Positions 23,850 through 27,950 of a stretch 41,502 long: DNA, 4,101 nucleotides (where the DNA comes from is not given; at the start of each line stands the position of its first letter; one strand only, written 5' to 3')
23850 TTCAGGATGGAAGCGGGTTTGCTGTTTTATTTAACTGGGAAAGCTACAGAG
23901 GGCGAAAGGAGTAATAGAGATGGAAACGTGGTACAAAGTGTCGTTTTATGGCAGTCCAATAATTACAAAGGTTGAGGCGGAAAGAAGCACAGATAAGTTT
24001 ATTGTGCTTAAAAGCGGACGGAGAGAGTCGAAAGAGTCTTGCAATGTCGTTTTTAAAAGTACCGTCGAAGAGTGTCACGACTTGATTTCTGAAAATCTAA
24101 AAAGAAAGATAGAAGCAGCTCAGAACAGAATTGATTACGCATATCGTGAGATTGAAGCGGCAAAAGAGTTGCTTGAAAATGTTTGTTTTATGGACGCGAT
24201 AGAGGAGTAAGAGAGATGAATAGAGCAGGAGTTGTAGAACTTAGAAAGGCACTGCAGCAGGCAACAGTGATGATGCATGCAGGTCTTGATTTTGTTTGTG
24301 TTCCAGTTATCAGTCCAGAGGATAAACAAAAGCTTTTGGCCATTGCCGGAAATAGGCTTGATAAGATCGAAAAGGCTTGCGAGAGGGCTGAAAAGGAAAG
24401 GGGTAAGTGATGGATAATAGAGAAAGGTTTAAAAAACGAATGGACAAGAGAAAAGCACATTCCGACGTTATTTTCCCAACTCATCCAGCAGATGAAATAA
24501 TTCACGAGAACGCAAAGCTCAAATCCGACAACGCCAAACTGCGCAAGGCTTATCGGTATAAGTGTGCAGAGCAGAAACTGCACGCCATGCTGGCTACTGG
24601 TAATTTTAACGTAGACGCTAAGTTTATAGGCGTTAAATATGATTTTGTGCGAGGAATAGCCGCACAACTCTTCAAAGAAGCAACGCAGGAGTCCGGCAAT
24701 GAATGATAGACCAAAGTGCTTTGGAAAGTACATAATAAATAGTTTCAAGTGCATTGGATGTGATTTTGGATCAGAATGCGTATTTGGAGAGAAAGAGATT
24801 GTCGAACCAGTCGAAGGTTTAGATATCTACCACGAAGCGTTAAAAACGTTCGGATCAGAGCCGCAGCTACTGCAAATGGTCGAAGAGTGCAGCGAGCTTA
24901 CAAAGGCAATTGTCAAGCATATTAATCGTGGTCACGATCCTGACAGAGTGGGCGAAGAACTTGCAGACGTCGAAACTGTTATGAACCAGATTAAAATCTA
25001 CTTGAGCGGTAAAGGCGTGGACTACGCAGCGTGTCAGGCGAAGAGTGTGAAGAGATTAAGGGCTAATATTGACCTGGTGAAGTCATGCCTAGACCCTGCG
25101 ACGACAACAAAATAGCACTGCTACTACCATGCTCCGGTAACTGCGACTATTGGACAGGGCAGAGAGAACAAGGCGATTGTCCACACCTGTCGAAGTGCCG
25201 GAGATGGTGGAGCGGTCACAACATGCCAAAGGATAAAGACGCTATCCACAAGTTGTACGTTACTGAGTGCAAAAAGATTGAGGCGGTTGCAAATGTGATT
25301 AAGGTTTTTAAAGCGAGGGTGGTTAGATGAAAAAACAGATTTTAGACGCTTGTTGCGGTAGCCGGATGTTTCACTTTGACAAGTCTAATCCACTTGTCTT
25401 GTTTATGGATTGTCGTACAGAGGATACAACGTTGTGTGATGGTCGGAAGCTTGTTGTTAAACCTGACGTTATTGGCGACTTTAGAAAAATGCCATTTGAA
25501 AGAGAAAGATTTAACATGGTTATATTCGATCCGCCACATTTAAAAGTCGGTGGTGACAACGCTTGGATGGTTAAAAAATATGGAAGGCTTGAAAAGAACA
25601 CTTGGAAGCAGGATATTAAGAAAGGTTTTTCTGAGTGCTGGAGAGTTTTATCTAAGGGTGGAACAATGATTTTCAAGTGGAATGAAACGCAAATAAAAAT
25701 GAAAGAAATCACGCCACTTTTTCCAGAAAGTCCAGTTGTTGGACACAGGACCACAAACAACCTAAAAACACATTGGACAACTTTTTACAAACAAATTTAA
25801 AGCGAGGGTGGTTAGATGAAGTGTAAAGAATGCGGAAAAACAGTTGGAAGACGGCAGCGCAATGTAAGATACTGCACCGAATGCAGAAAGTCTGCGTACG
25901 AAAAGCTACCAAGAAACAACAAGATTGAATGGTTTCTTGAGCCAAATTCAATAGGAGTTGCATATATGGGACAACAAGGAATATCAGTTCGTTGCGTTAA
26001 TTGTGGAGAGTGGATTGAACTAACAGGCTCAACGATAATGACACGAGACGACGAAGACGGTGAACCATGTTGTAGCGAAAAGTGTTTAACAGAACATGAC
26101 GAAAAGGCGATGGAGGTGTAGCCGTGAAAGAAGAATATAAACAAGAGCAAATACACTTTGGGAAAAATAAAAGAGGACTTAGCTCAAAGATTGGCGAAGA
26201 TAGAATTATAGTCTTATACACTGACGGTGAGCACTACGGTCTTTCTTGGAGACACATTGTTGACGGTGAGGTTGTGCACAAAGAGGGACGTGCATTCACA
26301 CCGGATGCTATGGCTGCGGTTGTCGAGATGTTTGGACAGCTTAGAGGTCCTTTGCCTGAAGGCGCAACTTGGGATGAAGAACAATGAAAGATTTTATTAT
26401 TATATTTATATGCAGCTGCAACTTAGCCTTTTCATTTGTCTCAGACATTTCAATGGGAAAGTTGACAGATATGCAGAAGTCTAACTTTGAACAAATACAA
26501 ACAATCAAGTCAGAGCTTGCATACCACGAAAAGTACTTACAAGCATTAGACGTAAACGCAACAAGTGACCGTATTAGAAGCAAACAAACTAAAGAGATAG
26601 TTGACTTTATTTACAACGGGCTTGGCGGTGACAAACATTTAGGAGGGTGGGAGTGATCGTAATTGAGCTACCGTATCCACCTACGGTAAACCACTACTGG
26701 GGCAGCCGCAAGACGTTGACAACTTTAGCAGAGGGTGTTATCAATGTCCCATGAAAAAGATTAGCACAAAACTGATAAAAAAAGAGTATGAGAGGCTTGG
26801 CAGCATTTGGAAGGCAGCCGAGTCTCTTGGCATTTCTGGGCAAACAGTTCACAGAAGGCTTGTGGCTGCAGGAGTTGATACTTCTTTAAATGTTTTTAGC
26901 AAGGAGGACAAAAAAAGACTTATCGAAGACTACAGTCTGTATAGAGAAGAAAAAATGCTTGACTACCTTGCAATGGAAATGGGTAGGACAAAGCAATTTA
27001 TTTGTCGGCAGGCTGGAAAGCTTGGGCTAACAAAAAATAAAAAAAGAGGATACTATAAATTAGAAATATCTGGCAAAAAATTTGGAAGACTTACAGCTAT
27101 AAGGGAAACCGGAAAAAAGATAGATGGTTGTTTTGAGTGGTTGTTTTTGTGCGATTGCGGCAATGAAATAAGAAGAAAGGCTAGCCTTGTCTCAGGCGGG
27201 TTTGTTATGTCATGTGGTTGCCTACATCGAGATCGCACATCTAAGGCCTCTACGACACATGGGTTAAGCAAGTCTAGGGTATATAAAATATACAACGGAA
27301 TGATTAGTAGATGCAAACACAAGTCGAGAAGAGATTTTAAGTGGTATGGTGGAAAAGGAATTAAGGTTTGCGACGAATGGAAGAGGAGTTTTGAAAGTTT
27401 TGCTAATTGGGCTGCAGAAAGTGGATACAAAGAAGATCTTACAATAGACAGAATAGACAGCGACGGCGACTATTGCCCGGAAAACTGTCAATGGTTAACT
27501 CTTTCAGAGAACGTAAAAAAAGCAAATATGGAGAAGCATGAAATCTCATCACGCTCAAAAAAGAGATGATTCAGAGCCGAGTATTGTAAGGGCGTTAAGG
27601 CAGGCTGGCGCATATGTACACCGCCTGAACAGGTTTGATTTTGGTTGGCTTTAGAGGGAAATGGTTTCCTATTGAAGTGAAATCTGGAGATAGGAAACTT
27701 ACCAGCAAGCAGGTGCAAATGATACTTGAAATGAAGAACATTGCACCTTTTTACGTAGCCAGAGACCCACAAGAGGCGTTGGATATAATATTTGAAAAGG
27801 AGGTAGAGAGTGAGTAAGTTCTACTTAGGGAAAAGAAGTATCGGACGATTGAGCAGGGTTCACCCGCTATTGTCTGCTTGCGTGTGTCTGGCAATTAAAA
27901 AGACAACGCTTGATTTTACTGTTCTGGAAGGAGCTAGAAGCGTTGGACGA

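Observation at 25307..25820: Methyltransferase gene is a precise cassette bracketed by 25-bp perfect direct repeats that each carry an SD and a start codon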

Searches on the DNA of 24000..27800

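Call 61: search_rna_families(source=window, start=24000, end=27800, threshold=evalue, max_evalue=1)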
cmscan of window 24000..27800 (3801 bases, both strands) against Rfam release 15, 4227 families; matches with E-value up to 1: 0.
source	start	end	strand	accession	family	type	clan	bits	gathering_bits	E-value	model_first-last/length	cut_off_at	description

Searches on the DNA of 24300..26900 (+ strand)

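Call 4: search_dna_similar(query=window:24300-26900:+, collection=phages, mode=near, max_rows=40)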
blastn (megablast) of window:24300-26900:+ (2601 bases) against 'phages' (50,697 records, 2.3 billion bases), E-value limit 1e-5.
No match.

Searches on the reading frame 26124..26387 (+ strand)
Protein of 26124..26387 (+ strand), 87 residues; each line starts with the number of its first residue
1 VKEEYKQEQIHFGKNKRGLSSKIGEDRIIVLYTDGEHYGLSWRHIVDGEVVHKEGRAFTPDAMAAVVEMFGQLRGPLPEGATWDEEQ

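Call 5: search_protein_families(library=pfam, proteins=[window:26124-26387:+], max_evalue=0.1)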
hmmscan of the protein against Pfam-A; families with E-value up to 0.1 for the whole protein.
window:26124-26387:+ (87 aa): 1 family
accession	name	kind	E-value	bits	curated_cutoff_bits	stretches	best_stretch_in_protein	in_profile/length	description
PF23887.1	Phage_Gene47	-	0.013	15.4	27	1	25-47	27-49/65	Phage L5 gene 47-like protein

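Call 46: search_protein_families(library=phrogs, proteins=[window:26124-26384:+], max_evalue=0.001)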
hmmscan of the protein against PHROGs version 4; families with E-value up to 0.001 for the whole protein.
window:26124-26384:+ (87 aa): 0 families

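Call 72: list_cluster_members(proteins=[window:26124-26384:+, window:26384-26653:+, window:24699-25112:+, window:24407-24703:+])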
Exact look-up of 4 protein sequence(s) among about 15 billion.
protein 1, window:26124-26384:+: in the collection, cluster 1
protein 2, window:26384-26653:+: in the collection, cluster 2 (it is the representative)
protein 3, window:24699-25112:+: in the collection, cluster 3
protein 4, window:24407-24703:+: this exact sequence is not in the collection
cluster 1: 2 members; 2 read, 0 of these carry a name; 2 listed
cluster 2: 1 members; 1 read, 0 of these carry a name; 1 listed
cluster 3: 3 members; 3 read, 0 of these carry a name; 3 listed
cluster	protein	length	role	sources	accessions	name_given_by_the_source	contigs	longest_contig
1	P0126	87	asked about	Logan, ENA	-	-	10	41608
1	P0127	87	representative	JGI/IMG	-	-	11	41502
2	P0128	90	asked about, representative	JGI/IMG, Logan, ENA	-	-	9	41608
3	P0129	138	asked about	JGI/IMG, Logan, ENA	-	-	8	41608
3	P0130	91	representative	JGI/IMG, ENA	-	-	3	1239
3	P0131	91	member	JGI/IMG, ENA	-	-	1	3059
